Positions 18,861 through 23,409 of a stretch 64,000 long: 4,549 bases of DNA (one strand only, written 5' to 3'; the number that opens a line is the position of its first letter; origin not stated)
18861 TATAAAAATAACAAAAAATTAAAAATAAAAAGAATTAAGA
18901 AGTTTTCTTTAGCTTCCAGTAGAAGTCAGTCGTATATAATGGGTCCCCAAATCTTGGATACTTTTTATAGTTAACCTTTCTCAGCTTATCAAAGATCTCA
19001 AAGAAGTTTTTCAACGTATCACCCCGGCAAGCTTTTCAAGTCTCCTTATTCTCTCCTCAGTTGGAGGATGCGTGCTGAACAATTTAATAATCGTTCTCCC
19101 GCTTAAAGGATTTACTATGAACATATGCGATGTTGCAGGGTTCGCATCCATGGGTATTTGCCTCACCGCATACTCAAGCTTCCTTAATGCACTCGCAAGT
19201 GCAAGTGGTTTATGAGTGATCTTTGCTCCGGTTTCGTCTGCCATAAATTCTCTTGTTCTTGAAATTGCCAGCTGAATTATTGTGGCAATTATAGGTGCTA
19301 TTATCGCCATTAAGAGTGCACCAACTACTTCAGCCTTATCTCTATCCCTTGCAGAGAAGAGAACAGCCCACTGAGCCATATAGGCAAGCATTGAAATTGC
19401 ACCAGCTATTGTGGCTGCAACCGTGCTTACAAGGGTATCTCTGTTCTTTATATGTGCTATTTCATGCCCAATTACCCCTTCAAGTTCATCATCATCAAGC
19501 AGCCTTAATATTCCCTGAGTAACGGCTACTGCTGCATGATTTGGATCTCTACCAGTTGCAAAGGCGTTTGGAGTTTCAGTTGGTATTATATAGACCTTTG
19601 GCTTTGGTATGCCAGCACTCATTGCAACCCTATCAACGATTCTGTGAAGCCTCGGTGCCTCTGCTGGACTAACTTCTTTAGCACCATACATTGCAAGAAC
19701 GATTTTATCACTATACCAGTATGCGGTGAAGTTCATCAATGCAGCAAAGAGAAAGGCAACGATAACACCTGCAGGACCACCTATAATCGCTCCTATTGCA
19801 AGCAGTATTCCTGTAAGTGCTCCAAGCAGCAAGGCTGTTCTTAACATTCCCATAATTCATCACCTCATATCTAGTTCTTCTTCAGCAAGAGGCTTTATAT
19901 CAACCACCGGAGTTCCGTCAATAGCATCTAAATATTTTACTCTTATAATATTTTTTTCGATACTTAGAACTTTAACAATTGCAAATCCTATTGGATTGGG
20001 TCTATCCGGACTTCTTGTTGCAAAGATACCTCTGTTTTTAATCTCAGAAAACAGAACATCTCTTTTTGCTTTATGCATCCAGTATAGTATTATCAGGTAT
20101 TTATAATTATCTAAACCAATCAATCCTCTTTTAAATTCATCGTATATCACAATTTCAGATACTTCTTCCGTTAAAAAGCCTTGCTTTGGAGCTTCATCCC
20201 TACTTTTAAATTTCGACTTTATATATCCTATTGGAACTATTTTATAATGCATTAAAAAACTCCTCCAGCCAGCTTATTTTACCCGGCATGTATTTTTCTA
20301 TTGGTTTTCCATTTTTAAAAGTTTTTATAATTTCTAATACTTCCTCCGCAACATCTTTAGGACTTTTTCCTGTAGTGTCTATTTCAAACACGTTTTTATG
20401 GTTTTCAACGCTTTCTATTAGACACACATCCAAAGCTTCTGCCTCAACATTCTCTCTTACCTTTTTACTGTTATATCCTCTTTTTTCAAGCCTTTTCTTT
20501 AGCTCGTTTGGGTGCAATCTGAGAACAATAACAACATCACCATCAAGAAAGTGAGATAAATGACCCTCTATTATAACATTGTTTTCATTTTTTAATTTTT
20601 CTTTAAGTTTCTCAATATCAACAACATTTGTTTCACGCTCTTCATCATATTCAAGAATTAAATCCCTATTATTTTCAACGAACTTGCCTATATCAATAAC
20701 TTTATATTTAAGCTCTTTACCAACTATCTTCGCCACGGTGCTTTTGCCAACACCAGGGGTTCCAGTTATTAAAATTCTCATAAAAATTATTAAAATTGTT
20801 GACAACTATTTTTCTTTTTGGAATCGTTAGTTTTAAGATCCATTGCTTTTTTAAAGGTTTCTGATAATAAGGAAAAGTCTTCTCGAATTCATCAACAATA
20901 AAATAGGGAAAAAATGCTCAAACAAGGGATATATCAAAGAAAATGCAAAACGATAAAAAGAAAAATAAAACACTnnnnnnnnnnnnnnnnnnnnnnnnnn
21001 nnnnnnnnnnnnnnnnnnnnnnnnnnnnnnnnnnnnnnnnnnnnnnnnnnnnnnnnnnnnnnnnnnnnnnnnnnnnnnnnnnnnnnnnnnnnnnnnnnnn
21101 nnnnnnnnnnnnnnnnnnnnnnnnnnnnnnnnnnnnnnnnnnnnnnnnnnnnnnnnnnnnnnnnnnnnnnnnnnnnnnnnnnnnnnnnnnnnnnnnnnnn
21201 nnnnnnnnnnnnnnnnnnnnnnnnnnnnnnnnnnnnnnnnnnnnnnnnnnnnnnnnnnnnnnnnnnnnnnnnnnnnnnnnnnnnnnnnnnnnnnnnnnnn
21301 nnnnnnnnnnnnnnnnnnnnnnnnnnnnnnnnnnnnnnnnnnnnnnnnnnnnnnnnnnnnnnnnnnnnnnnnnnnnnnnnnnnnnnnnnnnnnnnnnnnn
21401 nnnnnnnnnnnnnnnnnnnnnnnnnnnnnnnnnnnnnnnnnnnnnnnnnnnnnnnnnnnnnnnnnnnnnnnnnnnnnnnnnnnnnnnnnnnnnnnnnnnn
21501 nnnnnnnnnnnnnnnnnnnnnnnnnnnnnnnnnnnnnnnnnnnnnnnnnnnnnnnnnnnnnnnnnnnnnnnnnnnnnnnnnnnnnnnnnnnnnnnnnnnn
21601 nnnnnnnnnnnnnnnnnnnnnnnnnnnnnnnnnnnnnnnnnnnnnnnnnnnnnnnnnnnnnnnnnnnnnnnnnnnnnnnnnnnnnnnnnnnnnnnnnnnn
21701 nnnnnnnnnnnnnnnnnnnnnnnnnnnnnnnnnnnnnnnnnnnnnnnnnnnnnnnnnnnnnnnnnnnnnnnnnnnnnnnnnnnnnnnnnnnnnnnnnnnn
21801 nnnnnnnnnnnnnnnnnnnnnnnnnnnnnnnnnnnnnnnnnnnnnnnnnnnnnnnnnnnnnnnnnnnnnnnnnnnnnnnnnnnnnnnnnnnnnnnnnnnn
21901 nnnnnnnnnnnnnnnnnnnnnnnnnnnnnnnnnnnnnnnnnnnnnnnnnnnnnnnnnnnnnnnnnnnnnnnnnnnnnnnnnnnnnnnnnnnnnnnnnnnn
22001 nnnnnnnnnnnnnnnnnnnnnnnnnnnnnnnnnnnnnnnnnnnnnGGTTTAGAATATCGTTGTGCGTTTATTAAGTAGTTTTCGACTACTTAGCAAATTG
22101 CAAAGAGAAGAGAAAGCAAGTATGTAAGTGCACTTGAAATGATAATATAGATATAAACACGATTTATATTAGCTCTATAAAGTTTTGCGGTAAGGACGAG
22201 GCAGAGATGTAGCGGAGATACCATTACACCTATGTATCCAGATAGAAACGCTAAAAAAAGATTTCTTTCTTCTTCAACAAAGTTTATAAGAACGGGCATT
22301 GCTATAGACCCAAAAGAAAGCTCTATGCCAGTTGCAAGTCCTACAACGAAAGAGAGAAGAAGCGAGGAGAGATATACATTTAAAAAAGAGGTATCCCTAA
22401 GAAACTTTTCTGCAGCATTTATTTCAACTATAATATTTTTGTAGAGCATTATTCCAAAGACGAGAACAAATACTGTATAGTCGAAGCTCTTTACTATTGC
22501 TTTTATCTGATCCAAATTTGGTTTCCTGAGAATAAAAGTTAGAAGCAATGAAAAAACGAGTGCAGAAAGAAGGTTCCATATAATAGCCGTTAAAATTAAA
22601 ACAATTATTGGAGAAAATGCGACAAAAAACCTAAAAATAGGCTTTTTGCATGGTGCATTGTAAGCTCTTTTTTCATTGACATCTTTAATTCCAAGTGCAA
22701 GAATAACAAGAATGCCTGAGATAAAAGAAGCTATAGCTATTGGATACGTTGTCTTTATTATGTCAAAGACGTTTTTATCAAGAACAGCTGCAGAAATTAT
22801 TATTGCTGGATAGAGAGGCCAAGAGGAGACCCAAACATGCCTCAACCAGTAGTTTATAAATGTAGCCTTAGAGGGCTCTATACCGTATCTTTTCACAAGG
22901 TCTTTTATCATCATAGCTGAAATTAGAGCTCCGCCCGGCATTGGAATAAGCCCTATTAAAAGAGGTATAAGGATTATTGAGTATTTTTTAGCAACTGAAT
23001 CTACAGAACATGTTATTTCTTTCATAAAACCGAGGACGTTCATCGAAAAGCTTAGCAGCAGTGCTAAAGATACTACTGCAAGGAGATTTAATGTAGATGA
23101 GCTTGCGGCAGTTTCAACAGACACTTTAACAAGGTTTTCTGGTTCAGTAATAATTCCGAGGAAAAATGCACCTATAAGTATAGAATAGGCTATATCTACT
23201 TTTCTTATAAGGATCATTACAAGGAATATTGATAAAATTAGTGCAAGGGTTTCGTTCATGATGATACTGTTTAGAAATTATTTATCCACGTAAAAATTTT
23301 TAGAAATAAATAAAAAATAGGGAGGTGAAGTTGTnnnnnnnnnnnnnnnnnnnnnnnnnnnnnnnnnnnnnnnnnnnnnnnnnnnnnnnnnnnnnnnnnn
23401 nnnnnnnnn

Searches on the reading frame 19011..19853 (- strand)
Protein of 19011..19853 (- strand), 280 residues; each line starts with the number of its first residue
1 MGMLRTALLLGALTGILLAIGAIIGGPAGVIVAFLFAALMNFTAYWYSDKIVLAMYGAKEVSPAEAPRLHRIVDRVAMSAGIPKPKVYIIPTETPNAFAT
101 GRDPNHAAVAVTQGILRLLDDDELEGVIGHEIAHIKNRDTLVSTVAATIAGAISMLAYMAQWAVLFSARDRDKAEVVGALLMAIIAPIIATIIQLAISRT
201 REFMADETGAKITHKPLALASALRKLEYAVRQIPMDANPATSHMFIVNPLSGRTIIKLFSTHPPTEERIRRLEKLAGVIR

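Call 125: search_protein_families(library=pfam, max_evalue=0.00001, proteins=[window:19011-19853:-])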
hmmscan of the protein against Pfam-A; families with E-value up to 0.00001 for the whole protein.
window:19011-19853:- (280 aa): 1 family
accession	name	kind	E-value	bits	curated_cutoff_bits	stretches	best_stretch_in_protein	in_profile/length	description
PF01435.24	Peptidase_M48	-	5.5e-41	140.9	20.3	1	63-275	1-185/186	Peptidase family M48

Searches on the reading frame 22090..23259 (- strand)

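Call 125: search_protein_families(library=pfam, max_evalue=0.00001, proteins=[window:22090-23259:-])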
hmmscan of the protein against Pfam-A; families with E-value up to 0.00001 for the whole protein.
window:22090-23259:- (389 aa): 1 family
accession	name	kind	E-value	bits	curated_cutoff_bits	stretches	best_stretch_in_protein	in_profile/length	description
PF04165.18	DUF401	-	7.5e-70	236.7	24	1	4-385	4-388/393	Protein of unknown function (DUF401)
